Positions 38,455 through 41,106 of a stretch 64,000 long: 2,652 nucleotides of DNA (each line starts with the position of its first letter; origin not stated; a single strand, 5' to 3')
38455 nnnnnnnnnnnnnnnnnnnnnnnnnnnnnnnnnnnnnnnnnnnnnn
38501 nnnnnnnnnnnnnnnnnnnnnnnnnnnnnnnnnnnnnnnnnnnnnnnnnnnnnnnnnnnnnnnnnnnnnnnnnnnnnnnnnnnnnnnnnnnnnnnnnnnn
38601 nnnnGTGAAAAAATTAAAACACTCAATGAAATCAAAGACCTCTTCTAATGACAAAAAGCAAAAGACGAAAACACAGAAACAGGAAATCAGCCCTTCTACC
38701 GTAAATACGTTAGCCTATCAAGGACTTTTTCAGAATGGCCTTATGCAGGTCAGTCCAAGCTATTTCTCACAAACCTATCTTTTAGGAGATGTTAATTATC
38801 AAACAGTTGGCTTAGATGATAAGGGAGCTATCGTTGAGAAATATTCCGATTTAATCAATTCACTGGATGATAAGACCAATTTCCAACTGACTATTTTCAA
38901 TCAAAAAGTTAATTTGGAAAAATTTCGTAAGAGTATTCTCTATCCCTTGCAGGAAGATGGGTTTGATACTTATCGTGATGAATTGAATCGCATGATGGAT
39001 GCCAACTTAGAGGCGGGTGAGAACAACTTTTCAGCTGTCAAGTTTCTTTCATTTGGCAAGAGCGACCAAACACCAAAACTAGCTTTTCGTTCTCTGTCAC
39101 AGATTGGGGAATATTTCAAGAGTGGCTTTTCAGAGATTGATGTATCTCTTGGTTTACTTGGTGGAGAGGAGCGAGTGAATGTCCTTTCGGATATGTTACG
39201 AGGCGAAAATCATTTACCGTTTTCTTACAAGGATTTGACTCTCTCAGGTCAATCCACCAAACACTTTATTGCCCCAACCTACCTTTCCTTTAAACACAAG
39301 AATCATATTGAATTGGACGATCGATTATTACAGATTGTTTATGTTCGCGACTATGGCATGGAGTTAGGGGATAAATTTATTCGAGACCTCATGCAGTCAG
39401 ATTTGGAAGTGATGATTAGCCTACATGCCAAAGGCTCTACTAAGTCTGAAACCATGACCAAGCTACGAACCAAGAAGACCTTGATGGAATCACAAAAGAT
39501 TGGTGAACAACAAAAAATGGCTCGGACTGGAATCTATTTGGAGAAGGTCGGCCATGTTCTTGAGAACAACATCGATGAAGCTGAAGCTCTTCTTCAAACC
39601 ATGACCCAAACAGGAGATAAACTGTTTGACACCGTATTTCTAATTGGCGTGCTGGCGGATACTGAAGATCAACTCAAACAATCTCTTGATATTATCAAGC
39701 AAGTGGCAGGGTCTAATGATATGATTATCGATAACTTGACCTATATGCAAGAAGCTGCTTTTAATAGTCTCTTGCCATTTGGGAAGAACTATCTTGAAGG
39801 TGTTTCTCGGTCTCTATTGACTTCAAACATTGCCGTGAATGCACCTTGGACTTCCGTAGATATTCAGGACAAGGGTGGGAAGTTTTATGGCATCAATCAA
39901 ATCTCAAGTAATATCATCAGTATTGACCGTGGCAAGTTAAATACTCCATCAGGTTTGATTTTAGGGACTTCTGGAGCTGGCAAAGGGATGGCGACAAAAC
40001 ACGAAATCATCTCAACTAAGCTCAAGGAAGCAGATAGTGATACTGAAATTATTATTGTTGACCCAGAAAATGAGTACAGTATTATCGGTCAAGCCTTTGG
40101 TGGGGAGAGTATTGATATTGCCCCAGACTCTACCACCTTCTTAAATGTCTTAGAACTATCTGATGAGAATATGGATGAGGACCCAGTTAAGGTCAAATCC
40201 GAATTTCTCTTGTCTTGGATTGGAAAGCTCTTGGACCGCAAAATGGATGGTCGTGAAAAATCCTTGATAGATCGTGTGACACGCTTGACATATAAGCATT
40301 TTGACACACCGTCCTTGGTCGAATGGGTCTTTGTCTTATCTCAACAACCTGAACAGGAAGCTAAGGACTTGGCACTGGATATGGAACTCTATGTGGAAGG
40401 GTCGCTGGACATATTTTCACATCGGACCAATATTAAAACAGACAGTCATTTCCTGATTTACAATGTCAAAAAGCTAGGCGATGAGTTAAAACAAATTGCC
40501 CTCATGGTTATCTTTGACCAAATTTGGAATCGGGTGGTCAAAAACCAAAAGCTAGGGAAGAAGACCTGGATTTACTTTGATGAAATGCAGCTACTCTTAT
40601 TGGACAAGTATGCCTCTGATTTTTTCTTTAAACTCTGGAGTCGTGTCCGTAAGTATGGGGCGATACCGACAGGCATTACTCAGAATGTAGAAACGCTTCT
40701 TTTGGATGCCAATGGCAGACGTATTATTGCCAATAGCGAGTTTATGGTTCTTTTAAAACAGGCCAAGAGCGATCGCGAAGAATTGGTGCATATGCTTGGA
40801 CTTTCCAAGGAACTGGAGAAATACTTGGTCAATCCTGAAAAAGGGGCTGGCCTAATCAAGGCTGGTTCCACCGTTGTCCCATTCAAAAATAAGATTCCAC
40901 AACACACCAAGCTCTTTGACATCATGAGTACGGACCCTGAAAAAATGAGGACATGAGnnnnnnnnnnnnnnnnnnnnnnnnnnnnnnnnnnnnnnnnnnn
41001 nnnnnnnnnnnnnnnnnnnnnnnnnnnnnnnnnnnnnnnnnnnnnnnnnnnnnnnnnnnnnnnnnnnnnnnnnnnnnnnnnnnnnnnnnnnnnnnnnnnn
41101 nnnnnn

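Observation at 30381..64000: ICE inserted at the 3' end of rlmD/rumA with a modular T4SS and a large cargo load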

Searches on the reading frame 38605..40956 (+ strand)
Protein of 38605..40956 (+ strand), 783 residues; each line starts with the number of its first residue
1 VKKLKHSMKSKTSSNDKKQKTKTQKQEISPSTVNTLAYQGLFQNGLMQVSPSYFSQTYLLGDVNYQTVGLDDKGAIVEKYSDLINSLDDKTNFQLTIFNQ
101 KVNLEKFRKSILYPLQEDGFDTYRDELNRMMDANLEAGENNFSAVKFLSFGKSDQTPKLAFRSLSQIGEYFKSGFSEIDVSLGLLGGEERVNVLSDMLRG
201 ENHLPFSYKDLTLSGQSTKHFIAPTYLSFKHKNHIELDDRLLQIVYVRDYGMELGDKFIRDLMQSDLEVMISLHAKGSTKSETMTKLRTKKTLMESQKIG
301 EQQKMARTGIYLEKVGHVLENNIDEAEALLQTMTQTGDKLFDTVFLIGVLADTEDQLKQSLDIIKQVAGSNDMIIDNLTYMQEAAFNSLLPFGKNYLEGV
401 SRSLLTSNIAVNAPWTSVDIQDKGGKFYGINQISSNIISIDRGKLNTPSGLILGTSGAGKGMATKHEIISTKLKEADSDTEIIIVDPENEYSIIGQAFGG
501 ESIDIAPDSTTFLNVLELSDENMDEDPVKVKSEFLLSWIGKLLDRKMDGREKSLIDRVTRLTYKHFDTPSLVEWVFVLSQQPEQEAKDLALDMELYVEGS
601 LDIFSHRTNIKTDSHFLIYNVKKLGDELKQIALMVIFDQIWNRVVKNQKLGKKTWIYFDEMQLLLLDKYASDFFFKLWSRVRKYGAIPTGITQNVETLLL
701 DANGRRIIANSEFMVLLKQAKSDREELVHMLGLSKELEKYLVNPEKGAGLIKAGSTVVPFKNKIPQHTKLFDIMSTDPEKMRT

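Call 5: search_protein_families(library=pfam, proteins=[window:38605-40956:+], max_evalue=0.01)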
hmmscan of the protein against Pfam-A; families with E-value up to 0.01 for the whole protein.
window:38605-40956:+ (783 aa): 2 families
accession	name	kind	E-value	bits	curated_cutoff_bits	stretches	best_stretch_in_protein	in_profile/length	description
PF19044.6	P-loop_TraG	-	1.4e-08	34.3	25.8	1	613-737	211-338/413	TraG P-loop domain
PF01935.23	DUF87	-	1.6e-05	25.5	23.2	1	438-631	14-196/220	Helicase HerA, central domain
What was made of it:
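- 38626..40956 (+): VirB4-like ATPase, intact. Pfam P-loop_TraG and DUF87 (call 5).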
